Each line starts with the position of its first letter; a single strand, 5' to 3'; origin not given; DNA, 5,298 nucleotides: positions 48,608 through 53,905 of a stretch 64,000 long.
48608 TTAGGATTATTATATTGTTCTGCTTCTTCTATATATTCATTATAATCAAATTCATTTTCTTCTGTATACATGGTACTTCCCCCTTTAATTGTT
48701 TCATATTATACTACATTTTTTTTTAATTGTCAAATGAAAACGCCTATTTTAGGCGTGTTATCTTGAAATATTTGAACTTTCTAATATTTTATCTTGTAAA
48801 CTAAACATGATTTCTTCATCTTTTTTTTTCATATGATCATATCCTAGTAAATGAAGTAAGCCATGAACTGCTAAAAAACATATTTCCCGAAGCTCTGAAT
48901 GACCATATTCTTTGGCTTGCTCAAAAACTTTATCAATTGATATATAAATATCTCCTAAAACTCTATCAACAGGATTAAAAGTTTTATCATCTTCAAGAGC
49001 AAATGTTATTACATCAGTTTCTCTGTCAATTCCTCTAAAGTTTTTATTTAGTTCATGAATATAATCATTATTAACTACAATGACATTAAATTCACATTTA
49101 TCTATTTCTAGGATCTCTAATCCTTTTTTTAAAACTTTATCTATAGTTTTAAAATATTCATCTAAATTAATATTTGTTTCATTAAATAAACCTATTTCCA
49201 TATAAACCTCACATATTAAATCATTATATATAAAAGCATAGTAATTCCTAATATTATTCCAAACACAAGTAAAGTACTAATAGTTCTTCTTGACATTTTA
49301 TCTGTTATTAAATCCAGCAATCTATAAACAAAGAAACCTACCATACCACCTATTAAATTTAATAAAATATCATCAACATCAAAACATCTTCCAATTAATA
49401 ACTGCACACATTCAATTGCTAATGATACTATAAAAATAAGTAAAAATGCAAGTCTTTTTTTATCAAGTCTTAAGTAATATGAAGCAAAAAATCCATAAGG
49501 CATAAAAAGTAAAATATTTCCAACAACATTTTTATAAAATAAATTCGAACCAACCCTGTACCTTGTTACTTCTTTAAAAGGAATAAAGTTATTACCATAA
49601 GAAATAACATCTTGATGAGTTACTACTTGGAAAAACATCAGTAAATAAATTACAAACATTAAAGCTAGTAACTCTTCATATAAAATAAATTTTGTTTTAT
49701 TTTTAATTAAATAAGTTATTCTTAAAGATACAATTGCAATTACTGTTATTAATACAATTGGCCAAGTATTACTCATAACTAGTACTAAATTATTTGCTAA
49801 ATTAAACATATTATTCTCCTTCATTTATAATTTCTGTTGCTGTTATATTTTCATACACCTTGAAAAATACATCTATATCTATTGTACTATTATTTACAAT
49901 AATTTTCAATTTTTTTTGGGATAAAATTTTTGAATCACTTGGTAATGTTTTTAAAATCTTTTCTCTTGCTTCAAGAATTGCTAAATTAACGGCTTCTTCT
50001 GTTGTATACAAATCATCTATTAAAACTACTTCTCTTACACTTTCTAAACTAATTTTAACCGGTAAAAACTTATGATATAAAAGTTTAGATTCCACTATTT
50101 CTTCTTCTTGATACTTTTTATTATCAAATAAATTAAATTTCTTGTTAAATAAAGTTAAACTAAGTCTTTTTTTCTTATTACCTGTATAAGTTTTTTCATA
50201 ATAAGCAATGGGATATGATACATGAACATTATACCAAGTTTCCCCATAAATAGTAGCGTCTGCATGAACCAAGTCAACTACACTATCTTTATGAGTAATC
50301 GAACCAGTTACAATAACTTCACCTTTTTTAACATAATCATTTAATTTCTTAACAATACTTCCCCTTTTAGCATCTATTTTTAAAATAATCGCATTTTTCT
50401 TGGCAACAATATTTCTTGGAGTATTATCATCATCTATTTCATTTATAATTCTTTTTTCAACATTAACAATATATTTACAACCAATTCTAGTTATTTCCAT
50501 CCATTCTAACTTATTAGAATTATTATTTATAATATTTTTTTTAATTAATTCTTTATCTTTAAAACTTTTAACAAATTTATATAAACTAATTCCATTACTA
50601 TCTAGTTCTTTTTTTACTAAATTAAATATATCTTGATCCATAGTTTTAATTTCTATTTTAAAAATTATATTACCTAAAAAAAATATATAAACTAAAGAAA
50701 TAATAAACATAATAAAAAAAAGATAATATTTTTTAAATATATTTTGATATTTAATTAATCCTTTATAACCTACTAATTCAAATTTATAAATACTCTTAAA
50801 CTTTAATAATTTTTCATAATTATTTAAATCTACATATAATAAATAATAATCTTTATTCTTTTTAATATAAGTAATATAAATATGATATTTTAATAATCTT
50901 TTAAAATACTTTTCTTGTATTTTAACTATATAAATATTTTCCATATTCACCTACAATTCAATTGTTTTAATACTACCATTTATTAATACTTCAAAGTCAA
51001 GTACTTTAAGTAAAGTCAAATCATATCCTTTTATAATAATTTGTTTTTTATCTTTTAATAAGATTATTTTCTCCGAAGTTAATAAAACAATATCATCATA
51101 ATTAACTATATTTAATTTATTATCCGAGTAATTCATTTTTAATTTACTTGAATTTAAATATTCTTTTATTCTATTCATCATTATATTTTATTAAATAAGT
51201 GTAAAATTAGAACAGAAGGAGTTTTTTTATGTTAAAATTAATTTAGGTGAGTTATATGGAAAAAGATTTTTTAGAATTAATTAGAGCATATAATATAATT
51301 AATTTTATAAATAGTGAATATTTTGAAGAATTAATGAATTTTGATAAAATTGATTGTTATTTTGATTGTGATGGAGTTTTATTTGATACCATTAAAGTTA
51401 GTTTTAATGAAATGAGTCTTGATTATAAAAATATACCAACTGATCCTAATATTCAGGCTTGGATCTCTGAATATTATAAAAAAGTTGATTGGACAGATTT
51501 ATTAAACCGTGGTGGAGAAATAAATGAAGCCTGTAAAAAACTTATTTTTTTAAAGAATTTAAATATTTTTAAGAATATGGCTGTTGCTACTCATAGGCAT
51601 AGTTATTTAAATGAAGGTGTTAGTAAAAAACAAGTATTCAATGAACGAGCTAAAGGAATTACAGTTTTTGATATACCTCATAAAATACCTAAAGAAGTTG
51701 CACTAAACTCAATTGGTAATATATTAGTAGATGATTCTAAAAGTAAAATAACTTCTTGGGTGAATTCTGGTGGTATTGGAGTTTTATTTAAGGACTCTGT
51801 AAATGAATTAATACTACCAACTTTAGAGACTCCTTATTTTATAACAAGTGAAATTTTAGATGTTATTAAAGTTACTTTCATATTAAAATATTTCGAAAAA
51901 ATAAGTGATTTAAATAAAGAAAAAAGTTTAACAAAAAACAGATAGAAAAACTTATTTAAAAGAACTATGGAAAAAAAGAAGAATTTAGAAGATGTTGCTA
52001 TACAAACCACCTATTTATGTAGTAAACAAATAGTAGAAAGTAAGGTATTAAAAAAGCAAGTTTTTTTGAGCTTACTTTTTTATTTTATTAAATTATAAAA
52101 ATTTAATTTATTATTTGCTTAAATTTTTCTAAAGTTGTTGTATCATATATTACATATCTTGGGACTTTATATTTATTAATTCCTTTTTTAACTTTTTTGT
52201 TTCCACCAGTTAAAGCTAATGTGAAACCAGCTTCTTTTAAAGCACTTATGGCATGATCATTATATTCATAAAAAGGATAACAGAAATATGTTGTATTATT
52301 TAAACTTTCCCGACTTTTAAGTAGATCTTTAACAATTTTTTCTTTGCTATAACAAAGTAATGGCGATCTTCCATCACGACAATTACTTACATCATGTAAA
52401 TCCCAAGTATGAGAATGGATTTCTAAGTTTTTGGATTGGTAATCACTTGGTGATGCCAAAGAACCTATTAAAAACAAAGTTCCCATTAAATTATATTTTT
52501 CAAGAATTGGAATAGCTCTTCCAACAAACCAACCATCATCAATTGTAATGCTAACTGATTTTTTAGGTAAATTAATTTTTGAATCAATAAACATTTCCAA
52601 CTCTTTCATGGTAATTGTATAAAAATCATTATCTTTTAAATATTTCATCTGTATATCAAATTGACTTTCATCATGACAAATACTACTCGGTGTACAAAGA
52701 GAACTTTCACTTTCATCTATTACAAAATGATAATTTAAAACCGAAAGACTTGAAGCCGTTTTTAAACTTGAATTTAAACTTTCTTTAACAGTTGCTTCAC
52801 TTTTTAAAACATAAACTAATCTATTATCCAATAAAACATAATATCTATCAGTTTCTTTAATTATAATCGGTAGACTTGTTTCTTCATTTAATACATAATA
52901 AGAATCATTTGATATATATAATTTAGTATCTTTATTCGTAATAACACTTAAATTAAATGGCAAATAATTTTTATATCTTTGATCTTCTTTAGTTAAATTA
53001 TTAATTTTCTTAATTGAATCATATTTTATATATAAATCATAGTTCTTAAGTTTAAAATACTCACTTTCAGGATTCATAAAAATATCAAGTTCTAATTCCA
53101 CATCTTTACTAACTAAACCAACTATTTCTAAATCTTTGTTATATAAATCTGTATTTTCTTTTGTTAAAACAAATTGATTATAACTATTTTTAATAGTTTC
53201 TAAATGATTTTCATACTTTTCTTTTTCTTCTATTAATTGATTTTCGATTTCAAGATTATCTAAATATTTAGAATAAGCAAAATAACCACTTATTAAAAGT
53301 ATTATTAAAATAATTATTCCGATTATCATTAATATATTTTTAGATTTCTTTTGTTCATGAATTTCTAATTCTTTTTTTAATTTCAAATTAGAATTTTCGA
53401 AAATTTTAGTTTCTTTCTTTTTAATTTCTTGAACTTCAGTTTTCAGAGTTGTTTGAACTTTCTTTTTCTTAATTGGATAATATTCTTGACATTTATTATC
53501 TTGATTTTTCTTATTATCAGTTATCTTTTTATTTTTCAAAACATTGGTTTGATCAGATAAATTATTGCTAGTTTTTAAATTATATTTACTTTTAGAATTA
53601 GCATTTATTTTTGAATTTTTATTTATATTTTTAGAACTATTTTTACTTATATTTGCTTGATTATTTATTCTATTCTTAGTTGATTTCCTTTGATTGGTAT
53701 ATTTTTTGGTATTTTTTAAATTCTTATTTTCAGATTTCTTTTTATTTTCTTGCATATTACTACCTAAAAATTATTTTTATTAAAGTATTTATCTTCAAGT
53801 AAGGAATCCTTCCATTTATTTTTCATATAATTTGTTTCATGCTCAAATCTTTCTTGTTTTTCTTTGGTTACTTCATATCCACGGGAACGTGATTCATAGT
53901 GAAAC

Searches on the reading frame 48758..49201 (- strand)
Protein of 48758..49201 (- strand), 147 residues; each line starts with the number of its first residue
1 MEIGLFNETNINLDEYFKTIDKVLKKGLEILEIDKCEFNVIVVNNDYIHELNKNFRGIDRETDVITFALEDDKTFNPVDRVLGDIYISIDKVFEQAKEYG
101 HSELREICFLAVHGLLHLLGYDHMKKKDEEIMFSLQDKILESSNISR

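Call 86: search_protein_families(library=pfam, proteins=[window:48758-49201:-], max_evalue=0.001)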
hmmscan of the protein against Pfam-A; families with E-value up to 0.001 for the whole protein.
window:48758-49201:- (147 aa): 1 family
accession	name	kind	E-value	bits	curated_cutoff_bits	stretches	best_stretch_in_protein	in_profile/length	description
PF02130.23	YbeY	-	5.1e-42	143.2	25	1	15-141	6-127/129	Endoribonuclease YbeY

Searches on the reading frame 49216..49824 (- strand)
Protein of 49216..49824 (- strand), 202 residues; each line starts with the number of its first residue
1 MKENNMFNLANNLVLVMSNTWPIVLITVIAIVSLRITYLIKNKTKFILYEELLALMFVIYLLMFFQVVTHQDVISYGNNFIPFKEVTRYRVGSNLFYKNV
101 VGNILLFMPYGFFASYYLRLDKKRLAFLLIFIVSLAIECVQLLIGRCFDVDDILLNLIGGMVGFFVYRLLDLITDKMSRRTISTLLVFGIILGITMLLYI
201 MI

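Call 86: search_protein_families(library=pfam, proteins=[window:49216-49824:-], max_evalue=0.001)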
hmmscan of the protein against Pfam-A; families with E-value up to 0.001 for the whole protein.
window:49216-49824:- (202 aa): 1 family
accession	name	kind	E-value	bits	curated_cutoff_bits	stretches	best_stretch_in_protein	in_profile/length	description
PF04892.17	VanZ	-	4.3e-25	89.2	30.1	1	53-170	3-125/126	VanZ like family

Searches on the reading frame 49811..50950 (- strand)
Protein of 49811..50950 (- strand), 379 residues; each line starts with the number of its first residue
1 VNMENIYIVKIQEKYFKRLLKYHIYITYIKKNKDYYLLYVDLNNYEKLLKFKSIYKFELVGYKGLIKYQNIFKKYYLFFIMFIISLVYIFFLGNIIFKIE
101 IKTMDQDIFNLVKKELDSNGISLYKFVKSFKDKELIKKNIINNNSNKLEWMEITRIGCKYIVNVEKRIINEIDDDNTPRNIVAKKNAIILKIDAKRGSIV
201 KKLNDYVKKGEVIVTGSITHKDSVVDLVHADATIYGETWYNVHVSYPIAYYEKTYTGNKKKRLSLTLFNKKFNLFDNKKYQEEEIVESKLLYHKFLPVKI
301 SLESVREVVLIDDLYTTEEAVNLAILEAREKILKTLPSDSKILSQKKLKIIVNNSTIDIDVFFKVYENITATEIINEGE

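Call 86: search_protein_families(library=pfam, proteins=[window:49811-50950:-], max_evalue=0.001)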
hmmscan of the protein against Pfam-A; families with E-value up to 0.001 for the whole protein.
window:49811-50950:- (379 aa): 1 family
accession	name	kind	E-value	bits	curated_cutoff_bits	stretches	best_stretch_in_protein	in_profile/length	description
PF06898.16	YqfD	-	9.4e-65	219.4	25.2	1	12-369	16-379/379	Putative stage IV sporulation protein YqfD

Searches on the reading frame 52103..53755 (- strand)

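Call 86: search_protein_families(library=pfam, proteins=[window:52103-53755:-], max_evalue=0.001)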
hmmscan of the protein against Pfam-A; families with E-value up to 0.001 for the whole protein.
window:52103-53755:- (550 aa): 1 family
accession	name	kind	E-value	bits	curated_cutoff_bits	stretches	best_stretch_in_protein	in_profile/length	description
PF01522.26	Polysacc_deac_1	-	3.4e-15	56.5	23.1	1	395-513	3-123/124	Polysaccharide deacetylase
